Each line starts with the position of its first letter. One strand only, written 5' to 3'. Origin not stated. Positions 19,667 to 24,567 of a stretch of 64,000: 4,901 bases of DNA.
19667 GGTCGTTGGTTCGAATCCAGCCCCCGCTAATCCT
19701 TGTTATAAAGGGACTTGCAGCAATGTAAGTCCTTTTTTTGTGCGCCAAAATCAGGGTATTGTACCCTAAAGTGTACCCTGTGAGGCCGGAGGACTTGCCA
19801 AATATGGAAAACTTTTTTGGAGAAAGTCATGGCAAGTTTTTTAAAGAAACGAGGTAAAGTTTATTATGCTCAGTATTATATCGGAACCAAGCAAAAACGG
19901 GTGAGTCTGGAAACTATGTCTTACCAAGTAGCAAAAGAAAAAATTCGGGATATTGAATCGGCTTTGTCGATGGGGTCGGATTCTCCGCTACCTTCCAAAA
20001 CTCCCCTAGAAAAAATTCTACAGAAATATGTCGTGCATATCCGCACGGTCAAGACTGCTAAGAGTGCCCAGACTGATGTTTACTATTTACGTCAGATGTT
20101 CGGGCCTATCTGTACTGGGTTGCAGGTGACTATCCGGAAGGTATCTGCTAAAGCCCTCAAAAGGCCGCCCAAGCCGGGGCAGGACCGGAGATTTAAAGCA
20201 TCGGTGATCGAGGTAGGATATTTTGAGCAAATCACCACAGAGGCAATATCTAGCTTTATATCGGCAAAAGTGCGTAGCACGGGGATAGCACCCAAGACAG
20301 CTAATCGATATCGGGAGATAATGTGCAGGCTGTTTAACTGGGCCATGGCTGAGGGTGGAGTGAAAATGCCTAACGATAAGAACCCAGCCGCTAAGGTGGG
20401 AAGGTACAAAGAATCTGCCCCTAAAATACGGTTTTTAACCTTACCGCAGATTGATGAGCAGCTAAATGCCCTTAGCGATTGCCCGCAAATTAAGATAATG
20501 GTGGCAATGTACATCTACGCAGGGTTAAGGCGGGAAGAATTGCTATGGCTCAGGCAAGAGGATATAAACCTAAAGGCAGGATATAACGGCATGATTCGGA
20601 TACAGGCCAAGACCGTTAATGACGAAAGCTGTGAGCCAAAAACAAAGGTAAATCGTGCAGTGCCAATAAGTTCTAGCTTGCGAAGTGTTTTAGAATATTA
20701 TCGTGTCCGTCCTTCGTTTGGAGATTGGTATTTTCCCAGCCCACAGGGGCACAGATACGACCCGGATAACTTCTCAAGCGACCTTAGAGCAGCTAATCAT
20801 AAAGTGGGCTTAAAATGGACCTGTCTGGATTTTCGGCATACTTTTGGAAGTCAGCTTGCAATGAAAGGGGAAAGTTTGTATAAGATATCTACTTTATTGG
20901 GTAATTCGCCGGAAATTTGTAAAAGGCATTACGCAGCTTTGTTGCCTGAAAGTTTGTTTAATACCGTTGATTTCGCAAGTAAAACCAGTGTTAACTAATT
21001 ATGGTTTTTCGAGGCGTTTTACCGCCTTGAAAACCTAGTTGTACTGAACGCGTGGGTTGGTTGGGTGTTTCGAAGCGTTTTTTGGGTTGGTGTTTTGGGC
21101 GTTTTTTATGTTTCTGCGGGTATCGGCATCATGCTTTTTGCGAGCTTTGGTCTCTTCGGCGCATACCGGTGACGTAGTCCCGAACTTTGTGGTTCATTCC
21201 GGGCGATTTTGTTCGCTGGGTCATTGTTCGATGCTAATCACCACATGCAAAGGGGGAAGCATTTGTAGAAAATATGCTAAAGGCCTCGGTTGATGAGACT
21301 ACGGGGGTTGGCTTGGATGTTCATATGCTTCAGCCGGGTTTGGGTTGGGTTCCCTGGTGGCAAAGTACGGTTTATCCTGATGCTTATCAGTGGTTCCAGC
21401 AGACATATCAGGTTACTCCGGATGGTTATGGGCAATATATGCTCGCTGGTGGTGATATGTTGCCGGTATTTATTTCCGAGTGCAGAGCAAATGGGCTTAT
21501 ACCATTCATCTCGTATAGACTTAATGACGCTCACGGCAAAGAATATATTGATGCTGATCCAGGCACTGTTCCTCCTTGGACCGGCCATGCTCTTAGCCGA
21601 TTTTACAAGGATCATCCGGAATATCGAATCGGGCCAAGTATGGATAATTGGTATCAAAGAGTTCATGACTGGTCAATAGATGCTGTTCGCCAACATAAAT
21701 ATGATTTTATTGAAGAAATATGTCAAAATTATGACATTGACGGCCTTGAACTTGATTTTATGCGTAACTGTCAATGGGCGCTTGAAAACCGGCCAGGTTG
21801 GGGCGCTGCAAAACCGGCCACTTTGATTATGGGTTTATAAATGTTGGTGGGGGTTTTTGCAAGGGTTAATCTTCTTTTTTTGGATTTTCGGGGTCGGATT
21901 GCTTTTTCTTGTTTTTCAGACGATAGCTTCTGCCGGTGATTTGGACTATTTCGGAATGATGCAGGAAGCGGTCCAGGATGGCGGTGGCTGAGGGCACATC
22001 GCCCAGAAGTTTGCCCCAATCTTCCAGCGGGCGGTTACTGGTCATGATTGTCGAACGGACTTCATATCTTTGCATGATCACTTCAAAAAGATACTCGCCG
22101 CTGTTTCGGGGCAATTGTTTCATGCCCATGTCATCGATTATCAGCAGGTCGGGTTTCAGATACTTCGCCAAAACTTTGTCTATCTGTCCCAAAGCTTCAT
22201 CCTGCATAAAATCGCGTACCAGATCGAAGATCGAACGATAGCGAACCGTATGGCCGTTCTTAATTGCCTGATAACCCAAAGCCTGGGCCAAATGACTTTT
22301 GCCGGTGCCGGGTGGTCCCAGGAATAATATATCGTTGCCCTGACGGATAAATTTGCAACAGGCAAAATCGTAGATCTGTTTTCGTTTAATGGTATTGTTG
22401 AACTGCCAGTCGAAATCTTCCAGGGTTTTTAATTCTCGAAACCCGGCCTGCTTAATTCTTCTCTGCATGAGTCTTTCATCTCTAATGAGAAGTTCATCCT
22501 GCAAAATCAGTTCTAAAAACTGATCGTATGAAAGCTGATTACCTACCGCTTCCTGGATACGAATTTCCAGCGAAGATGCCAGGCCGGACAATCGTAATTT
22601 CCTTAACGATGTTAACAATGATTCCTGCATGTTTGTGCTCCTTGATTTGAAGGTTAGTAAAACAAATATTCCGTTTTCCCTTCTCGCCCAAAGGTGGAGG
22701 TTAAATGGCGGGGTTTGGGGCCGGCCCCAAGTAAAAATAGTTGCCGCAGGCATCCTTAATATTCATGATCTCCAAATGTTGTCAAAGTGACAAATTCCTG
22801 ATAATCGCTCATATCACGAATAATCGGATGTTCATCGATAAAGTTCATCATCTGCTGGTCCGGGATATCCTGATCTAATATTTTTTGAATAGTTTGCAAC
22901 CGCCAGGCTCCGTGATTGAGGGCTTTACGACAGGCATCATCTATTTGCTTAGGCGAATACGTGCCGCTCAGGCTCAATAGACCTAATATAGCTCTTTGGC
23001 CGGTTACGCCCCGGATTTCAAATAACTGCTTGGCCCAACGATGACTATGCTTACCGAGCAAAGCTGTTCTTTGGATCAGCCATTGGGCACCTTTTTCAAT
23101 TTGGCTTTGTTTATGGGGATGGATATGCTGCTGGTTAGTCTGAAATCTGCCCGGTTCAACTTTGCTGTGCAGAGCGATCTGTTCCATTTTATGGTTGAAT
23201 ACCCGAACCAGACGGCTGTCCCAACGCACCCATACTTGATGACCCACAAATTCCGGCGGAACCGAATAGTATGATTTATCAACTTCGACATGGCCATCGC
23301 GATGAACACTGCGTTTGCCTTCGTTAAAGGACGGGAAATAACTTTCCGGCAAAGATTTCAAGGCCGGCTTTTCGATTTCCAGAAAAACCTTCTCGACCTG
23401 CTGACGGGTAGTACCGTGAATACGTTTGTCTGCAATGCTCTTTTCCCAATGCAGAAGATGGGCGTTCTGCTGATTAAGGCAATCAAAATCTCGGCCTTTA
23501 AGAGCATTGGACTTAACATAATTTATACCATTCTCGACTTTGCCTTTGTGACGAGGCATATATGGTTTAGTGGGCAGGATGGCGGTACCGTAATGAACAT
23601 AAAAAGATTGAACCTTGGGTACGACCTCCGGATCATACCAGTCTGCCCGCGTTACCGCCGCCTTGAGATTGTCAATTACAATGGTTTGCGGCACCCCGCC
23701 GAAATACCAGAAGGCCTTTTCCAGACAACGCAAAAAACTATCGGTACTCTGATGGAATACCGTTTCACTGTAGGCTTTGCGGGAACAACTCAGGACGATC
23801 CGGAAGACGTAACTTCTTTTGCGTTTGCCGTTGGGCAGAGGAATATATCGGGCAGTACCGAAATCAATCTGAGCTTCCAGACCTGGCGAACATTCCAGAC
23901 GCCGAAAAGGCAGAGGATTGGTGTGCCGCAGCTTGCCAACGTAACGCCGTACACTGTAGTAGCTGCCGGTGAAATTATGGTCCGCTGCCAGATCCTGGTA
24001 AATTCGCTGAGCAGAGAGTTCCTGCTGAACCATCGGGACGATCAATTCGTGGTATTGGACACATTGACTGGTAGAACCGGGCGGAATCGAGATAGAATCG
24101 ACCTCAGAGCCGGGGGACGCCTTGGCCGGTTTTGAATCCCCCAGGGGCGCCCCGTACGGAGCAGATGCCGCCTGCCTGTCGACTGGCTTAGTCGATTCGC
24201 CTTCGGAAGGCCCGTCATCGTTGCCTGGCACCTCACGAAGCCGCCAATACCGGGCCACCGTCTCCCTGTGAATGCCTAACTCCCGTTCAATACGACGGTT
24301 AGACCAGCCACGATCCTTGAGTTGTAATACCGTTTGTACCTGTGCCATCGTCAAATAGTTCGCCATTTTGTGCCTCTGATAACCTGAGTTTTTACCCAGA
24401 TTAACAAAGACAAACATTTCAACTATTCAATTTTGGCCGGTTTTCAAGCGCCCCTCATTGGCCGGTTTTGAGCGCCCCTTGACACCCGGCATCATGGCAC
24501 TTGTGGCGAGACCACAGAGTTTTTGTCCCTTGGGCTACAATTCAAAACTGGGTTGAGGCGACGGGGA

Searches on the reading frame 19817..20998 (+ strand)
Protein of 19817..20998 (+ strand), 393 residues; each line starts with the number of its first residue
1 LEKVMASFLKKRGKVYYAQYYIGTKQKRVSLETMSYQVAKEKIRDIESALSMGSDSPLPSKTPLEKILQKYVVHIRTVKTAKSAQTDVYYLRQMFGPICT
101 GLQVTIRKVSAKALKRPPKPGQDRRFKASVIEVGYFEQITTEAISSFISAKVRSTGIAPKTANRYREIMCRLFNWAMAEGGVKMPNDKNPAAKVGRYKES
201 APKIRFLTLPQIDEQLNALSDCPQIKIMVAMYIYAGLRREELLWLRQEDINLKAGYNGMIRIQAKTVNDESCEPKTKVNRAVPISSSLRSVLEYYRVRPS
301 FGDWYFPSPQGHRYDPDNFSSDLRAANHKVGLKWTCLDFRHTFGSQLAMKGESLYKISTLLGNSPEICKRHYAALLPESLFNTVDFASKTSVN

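Call 4: search_protein_families(library=pfam, max_evalue=0.1, proteins=[window:19817-20998:+])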
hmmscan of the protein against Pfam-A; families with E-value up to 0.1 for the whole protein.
window:19817-20998:+ (393 aa): 4 families
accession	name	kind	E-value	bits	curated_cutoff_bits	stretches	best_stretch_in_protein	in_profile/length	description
PF00589.27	Phage_integrase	-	8.6e-13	48.9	27.1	1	220-374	16-167/172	Phage integrase family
PF05712.18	MRG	-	0.028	14.2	22.8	1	45-104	34-92/190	MRG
PF22022.2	Phage_int_M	-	0.041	14.6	27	1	137-183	42-86/96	Phage integrase central domain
PF20172.3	DUF6538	-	0.064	13.4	27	0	21-50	22-51/60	Domain of unknown function (DUF6538)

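Call 10: search_protein_families(library=phrogs, max_evalue=0.01, proteins=[window:19817-20998:+])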
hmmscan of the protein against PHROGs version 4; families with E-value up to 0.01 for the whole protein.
window:19817-20998:+ (393 aa): 5 families
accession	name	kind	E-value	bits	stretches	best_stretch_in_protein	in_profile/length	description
phrog_1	-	integration and excision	4.4e-41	142.8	1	8-380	116-440/611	integrase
phrog_216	-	integration and excision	6.1e-24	85.7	1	159-378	12-227/301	integrase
phrog_7244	-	integration and excision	7.2e-05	23.2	1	136-251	115-224/263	integrase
phrog_7269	-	integration and excision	0.002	19.1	1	317-384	11-78/89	integrase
phrog_7685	-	integration and excision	0.0033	18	1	278-375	127-223/240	integrase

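Call 64: find_related_loci(query=A5, collection=metagenome_contigs, flank=10000)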
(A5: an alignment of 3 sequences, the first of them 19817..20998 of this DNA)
Query A5 (393 aa) in metagenome_contigs; peptide patterns used: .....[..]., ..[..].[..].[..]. (x = any residue, [..] = any of these).
227 stretches matched a pattern; 35 encode a relative of the query (tblastn E <= 1e-3); 35 distinct loci.
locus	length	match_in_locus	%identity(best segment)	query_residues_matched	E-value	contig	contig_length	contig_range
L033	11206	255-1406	67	5-389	7e-179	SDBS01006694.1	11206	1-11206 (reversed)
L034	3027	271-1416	67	5-387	0e+0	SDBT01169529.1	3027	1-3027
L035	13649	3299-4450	64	4-386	6e-165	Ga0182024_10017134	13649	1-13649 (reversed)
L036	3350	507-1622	63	9-386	3e-167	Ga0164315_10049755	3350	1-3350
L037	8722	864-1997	62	3-386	2e-159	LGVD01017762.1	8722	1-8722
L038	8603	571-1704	61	2-386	4e-156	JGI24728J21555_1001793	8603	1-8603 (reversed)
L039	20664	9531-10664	61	2-386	4e-156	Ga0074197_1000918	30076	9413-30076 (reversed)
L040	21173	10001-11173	57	3-391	7e-152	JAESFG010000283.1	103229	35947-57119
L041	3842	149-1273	58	5-386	5e-156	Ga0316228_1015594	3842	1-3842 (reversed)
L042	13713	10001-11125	58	5-386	4e-151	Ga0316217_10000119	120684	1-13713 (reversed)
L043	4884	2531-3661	57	5-386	9e-144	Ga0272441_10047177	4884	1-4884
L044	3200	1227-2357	57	5-386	3e-145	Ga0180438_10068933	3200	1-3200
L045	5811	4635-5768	56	5-386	3e-137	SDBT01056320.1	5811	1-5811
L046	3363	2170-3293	61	2-376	3e-130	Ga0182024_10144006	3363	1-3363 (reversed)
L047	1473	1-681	66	162-388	2e-107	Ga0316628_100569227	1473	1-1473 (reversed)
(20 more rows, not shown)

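Call 77: search_protein_families(library=ncbifam, max_evalue=0.001, proteins=[window:19817-20998:+])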
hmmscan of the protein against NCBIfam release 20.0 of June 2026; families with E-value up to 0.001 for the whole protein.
window:19817-20998:+ (393 aa): 5 families
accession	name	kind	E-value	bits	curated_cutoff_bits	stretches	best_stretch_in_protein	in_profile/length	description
NF040815.2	recomb_XerA_Arch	equivalog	1.5e-16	60.8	220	1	137-364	36-243/263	site-specific tyrosine recombinase/integron integrase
NF001399.0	PRK00283.1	subfamily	4.4e-09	36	279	1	136-365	48-273/300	tyrosine recombinase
TIGR02225.1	recomb_XerD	equivalog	7e-09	35.4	329.6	1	132-365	34-264/290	site-specific tyrosine recombinase XerD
TIGR02224.1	recomb_XerC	equivalog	8.7e-09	35.2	335.15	1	135-364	40-266/295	tyrosine recombinase XerC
TIGR02249.1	integrase_gron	subfamily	0.00058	19.3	265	0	312-364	235-289/315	integron integrase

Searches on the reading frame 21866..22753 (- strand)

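Call 12: search_protein_families(library=pfam, max_evalue=0.001, proteins=[window:21866-22753:-])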
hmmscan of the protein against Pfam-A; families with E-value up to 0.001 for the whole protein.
window:21866-22753:- (295 aa): 6 families
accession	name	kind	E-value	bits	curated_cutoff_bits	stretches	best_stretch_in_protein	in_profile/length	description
PF01695.23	IstB_IS21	-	3.1e-76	256.5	24.1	1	49-285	2-238/238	IstB-like ATP binding protein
PF00308.24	Bac_DnaA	-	7.8e-08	33.1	23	1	139-242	34-140/162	Bacterial DnaA ATPAse domain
PF00004.35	AAA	-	3.4e-05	24.7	21.2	1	142-209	1-66/131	ATPase family associated with various cellular activities (AAA)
PF20720.3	nSTAND3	-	0.00017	21.8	27.2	1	134-183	12-61/155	Novel STAND NTPase 3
PF02562.22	PhoH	-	0.00017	21.6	27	1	133-216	13-93/205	PhoH-like protein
PF20030.5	bpMoxR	-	0.00098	18.7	27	0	120-172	13-62/205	MoxR domain in the MoxR-vWA-beta-propeller ternary systems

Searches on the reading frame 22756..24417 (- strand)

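Call 12: search_protein_families(library=pfam, max_evalue=0.001, proteins=[window:22756-24417:-])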
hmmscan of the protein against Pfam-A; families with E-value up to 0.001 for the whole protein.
window:22756-24417:- (553 aa): 4 families
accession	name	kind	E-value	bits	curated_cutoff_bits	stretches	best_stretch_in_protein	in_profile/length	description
PF22483.2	Mu-transpos_C_2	-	3.3e-14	52.8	27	1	356-419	1-63/73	Mu transposase, C-terminal domain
PF00665.32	rve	-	8.1e-14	52.2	32.6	1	183-288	9-102/102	Integrase core domain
PF22943.2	HTH_68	-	1e-05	25.5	27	1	21-51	1-31/45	Putative helix-turn-helix domain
PF09299.17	Mu-transpos_C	-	0.00084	19.7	21.7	0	367-402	8-44/61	Mu transposase, C-terminal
